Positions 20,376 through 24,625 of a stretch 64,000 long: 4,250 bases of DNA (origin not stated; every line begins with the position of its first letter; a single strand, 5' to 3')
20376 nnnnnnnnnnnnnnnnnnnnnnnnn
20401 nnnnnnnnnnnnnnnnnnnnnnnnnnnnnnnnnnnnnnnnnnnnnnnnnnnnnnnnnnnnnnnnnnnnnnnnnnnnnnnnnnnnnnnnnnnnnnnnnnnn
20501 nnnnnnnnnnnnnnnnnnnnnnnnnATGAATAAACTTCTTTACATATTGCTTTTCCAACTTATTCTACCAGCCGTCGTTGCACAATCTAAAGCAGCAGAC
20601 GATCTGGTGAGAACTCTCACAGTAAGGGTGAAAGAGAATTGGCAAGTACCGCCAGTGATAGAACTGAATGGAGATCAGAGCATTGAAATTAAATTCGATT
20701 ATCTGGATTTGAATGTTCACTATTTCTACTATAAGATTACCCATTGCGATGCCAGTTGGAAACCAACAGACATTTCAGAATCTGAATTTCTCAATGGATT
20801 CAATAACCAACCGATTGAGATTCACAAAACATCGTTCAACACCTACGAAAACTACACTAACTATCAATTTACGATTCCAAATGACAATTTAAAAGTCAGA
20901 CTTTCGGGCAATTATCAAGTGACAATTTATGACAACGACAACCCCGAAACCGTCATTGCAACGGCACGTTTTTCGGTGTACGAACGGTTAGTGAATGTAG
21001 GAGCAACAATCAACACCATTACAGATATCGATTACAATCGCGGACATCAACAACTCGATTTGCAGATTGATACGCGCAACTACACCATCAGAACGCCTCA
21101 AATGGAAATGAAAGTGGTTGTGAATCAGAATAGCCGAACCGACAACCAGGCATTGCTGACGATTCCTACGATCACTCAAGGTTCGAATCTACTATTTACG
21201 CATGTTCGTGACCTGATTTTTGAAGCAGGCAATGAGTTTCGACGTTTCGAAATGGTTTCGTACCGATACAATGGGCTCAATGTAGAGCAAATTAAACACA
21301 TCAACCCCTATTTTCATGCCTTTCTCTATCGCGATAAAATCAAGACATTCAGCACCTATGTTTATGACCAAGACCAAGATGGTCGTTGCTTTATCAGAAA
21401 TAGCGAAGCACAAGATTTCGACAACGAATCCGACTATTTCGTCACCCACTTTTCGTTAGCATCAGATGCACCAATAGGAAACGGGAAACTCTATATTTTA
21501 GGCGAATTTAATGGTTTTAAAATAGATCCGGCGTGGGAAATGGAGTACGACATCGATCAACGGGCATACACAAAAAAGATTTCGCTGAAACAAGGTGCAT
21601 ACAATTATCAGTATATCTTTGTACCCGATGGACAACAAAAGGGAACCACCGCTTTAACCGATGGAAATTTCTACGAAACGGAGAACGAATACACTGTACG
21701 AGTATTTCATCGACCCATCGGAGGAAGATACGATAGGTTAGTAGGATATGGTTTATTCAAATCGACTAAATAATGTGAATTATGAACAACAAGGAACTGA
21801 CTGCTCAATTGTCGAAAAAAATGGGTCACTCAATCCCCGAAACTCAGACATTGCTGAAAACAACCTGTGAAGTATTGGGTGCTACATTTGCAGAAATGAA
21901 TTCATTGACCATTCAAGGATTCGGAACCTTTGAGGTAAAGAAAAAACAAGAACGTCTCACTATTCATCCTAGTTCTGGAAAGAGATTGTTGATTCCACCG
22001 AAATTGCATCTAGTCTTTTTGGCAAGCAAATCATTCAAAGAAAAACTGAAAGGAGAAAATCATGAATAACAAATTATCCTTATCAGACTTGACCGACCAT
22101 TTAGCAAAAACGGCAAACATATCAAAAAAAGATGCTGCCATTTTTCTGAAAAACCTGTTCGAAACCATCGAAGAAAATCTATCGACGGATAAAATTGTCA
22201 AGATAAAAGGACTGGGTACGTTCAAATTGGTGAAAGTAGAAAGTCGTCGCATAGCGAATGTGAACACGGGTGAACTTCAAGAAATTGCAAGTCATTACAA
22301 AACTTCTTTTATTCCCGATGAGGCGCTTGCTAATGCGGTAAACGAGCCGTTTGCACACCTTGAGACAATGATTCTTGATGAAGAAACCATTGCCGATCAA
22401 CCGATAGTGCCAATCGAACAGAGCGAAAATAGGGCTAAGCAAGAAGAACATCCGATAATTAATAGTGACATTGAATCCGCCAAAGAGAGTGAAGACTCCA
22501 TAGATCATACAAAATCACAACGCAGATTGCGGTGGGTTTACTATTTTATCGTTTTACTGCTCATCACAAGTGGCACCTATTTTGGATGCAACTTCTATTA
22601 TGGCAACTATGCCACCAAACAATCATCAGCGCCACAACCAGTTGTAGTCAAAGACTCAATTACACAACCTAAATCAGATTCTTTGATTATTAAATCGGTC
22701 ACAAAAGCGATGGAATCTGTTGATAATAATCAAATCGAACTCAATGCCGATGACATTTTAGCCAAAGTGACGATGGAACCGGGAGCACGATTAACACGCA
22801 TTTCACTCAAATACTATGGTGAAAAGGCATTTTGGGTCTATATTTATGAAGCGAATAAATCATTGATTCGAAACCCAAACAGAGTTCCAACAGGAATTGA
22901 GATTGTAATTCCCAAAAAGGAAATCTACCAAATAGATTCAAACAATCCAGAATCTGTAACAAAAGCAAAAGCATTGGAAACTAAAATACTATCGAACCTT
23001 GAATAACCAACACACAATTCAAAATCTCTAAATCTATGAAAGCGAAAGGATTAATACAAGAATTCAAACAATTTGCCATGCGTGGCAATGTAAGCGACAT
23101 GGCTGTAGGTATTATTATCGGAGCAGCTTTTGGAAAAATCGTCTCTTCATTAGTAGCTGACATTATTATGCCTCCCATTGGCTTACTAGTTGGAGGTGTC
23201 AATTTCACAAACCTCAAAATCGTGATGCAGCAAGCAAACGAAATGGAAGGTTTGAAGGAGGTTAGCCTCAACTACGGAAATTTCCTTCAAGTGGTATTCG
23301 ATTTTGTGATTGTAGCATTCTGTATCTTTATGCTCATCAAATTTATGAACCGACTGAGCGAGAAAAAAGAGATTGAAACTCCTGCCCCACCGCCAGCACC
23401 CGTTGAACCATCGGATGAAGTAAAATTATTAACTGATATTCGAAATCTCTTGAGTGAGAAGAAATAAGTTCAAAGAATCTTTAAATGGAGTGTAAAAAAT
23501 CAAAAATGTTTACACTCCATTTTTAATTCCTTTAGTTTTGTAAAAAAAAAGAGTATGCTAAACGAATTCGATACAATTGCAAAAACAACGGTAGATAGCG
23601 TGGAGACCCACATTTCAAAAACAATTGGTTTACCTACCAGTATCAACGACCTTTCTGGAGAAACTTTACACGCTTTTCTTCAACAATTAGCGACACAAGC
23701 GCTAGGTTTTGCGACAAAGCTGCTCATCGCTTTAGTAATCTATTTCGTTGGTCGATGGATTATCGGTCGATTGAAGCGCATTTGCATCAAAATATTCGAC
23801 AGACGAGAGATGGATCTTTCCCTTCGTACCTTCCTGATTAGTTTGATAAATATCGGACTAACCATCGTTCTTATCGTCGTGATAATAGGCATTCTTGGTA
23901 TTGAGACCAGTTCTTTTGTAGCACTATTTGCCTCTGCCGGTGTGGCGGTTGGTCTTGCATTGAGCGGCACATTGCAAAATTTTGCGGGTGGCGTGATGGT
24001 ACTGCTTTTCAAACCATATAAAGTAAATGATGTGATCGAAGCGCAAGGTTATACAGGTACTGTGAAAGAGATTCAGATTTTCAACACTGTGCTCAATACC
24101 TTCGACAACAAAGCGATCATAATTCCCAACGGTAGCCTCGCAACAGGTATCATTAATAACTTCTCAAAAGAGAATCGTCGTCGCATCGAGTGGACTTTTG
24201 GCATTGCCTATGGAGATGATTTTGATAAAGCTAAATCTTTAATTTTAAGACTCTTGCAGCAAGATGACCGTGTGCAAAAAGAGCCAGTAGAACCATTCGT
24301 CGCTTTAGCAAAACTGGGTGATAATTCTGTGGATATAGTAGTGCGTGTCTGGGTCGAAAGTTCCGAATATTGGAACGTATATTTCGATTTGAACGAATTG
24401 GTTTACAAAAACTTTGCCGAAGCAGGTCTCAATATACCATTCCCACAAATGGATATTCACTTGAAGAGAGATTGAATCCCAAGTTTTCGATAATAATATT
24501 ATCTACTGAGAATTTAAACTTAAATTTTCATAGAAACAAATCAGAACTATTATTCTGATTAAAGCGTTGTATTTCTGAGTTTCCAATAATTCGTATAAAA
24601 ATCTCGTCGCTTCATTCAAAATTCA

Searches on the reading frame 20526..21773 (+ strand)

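Call 58: search_protein_families(library=ncbifam, proteins=[window:20526-21773:+], max_evalue=1e-8)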
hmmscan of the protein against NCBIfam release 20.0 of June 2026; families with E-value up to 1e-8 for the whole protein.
window:20526-21773:+ (415 aa): 1 family
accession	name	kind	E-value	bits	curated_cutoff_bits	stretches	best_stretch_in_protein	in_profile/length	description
NF052315.1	T9SS_plug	equivalog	1.2e-121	406.5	100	1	28-409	3-385/385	type IX secretion system plug protein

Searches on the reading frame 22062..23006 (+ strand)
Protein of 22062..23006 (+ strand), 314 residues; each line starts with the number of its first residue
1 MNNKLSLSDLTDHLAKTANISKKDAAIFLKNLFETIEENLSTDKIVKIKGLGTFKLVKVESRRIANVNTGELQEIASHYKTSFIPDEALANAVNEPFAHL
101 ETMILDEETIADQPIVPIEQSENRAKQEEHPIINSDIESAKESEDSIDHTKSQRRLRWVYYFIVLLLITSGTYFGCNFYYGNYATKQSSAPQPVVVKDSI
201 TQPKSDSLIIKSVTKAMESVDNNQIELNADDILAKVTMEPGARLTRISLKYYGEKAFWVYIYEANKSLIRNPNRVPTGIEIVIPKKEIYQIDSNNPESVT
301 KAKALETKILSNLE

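Call 78: search_protein_families(library=pfam, proteins=[window:22062-23006:+], max_evalue=0.000001)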
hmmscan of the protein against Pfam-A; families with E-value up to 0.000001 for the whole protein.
window:22062-23006:+ (314 aa): 1 family
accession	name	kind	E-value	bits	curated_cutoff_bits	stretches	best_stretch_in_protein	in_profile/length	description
PF00216.26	Bac_DNA_binding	-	5.3e-18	65.5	22.4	1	8-94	4-90/90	Bacterial DNA-binding protein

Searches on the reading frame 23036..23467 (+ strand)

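Call 78: search_protein_families(library=pfam, proteins=[window:23036-23467:+], max_evalue=0.000001)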
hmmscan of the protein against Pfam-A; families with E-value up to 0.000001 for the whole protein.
window:23036-23467:+ (143 aa): 1 family
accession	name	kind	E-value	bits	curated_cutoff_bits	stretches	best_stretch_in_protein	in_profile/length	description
PF01741.23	MscL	-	1.8e-45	154.7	27.4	1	6-139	1-122/123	Large-conductance mechanosensitive channel, MscL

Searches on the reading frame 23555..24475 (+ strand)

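Call 78: search_protein_families(library=pfam, proteins=[window:23555-24475:+], max_evalue=0.000001)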
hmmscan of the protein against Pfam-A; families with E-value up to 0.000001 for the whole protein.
window:23555-24475:+ (306 aa): 3 families
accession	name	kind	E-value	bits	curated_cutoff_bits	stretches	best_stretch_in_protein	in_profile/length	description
PF00924.24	MS_channel_2nd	-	2.2e-19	69.8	20.2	1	139-205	2-68/68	Mechanosensitive ion channel, beta-domain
PF21082.3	MS_channel_3rd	-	1.3e-15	58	21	1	211-294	1-88/88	Mechanosensitive ion channel MscS, C-terminal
PF05552.17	MS_channel_1st_1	-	2.8e-07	30.8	22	1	41-87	2-48/50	Mechanosensitive ion channel, conserved TM helix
